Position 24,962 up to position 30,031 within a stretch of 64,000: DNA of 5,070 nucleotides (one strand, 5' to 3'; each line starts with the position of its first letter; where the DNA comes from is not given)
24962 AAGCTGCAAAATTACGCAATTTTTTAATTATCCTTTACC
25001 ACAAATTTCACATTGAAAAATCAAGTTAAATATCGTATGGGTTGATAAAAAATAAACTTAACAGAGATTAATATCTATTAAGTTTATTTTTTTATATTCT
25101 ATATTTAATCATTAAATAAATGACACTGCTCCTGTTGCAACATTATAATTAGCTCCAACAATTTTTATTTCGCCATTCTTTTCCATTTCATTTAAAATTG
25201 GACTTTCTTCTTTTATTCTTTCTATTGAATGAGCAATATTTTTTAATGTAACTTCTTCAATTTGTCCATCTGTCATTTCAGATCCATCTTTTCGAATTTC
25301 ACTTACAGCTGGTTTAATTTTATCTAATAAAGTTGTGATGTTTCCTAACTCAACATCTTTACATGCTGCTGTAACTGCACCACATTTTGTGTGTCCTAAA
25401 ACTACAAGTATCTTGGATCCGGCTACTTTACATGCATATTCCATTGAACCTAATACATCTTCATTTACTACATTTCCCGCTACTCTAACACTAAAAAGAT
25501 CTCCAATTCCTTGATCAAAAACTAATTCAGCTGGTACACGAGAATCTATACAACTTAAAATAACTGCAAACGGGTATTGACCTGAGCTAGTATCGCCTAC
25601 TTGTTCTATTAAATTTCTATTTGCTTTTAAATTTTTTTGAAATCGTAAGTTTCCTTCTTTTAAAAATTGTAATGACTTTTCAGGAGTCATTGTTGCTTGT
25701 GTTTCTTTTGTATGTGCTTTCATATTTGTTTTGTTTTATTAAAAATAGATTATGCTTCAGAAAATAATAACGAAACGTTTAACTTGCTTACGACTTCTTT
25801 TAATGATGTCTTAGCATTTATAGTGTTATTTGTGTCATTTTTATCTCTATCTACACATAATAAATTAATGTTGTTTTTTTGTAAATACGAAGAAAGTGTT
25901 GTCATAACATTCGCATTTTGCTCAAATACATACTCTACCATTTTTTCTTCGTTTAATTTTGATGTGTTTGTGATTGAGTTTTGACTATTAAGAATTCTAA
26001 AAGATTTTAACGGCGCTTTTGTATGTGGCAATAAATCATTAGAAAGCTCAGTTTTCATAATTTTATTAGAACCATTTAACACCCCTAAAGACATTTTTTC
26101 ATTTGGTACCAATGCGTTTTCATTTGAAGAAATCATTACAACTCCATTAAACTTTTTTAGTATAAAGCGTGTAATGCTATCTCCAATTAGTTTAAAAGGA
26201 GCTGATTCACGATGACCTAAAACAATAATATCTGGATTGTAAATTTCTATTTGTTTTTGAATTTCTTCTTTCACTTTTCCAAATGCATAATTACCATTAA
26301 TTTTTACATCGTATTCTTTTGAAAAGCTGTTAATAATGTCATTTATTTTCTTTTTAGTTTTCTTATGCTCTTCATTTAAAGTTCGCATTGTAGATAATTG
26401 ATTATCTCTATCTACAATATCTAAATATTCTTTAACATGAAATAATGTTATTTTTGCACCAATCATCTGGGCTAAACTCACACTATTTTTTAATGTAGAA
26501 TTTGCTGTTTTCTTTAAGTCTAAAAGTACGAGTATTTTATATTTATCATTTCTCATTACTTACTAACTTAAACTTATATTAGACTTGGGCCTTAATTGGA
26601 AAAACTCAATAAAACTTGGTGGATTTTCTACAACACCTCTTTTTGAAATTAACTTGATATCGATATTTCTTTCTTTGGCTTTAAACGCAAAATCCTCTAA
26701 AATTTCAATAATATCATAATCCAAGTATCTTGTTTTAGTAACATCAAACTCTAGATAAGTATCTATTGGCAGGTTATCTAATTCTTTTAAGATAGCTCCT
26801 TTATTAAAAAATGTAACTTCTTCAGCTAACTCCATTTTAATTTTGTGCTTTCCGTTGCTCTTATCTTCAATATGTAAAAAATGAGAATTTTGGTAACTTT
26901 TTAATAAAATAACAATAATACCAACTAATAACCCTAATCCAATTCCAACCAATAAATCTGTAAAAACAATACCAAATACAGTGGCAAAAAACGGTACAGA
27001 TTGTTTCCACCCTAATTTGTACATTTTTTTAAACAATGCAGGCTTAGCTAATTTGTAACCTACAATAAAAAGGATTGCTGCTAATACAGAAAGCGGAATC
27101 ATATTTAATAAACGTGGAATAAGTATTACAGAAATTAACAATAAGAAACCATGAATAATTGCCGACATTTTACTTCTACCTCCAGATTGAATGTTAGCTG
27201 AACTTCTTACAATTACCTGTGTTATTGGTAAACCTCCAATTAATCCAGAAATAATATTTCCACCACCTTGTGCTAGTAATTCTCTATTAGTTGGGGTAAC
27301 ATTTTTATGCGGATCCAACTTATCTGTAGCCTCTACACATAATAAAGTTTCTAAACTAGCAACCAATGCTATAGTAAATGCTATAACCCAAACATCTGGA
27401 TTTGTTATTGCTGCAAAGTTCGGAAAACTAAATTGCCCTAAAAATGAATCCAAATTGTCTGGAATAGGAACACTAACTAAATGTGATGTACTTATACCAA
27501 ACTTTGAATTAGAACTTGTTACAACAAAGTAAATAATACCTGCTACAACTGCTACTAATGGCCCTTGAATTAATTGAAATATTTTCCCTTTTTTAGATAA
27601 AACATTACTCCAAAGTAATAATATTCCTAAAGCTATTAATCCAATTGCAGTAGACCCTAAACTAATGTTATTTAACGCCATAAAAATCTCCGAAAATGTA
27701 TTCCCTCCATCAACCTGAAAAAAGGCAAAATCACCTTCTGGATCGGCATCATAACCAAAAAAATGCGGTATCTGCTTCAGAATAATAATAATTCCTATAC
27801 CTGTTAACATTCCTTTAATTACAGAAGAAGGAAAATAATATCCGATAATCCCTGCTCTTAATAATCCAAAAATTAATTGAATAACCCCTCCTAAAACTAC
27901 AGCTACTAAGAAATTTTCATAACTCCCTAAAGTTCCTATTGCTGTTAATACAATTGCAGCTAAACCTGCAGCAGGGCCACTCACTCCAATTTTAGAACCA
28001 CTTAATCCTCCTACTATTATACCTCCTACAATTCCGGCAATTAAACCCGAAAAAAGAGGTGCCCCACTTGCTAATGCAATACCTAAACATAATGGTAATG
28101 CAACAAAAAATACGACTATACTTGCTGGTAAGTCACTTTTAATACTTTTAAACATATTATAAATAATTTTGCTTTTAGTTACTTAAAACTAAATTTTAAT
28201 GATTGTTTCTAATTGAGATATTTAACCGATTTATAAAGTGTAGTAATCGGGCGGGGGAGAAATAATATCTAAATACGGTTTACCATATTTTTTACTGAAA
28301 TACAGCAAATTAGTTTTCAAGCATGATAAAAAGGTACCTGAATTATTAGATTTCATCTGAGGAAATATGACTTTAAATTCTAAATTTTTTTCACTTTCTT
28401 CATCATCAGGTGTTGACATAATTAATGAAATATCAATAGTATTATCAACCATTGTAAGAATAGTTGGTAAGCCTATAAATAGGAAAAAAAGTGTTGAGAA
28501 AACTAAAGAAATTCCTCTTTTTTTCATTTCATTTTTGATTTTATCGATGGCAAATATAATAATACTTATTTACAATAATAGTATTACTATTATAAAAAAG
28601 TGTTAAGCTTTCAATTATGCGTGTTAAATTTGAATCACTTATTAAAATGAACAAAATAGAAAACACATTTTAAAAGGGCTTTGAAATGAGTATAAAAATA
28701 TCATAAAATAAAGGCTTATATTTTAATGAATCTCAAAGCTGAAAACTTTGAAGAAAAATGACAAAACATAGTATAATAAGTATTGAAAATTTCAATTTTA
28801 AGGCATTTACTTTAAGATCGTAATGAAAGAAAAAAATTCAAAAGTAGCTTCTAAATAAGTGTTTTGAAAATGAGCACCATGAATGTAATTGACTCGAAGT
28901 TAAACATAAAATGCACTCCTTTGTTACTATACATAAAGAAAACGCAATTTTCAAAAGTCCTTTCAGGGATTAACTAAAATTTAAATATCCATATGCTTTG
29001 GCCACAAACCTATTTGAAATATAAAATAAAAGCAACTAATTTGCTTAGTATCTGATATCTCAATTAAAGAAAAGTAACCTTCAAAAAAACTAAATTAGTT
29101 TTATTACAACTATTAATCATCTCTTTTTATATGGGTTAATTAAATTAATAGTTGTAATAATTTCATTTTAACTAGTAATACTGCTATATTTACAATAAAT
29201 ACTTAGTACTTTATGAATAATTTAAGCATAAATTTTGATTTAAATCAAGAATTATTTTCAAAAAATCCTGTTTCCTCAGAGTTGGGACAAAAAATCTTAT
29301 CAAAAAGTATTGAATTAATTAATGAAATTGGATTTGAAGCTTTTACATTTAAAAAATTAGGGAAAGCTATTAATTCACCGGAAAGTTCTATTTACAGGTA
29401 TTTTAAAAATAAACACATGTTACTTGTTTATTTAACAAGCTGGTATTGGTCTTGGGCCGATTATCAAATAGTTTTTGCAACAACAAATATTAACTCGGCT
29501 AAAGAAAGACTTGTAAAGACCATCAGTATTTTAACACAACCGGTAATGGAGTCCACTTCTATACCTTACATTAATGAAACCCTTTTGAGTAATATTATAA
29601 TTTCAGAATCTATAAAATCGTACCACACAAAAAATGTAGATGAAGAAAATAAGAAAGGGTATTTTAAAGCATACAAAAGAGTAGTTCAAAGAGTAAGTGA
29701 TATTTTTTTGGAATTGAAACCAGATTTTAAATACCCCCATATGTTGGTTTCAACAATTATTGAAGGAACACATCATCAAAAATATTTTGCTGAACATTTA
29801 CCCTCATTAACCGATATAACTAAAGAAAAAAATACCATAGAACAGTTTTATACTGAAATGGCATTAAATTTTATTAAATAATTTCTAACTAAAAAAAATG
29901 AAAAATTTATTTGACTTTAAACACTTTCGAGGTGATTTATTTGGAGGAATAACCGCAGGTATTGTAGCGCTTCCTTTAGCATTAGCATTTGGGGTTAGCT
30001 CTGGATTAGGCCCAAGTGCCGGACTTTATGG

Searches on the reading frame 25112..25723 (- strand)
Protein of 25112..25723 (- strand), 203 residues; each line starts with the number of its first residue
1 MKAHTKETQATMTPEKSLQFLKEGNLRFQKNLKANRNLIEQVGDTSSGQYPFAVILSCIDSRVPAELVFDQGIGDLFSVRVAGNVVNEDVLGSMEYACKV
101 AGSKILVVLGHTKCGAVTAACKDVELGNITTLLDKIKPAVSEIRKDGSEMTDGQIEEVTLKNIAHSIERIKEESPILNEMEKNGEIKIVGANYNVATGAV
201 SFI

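Call 79: search_protein_families(library=pfam, proteins=[window:25112-25723:-])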
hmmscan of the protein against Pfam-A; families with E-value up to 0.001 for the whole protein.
window:25112-25723:- (203 aa): 2 families
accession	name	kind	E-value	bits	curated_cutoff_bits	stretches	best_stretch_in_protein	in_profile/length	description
PF00484.24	Pro_CA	-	4.9e-42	144.3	25.7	1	53-200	1-156/156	Carbonic anhydrase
PF13250.11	DUF4041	-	0.00074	19.8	27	0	117-149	11-43/56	Domain of unknown function (DUF4041)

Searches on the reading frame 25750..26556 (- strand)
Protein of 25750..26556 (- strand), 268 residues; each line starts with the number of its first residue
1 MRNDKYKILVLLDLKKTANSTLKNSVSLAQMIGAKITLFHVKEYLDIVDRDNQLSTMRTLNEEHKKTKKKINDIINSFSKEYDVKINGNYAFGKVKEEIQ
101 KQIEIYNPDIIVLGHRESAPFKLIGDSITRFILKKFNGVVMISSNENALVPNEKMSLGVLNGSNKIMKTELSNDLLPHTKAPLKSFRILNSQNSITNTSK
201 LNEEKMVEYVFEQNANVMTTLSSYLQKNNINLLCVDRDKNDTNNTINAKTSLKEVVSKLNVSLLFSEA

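Call 79: search_protein_families(library=pfam, proteins=[window:25750-26556:-])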
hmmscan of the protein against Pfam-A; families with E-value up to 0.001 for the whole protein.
window:25750-26556:- (268 aa): 1 family
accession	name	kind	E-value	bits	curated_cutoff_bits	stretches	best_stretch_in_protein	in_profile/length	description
PF00582.32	Usp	-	8.8e-11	43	24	1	7-141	4-138/141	Universal stress protein family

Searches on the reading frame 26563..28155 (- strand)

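Call 79: search_protein_families(library=pfam, proteins=[window:26563-28155:-])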
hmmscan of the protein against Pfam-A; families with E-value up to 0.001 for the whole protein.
window:26563-28155:- (530 aa): 2 families
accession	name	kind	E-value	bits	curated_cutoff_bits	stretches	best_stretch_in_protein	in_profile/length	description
PF00916.26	Sulfate_transp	-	6.6e-65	219.8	23.2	1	6-382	2-370/380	Sulfate permease family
PF16983.11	MFS_MOT1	-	5.2e-07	30.4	30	1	290-369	30-111/111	Molybdate transporter of MFS superfamily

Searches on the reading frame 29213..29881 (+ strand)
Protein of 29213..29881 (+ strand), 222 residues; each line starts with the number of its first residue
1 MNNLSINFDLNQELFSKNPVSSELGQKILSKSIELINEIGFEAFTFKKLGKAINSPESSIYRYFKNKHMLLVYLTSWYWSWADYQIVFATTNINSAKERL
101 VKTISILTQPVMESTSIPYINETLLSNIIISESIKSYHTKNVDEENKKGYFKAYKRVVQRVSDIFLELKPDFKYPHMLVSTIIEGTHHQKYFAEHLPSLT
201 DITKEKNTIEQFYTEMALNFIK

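Call 32: search_protein_families(library=pfam, proteins=[window:29213-29881:+])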
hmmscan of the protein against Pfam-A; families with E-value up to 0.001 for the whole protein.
window:29213-29881:+ (222 aa): 1 family
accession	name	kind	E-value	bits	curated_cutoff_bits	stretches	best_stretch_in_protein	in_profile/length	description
PF00440.29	TetR_N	-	1.5e-08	34.7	24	1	28-72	1-45/47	Bacterial regulatory proteins, tetR family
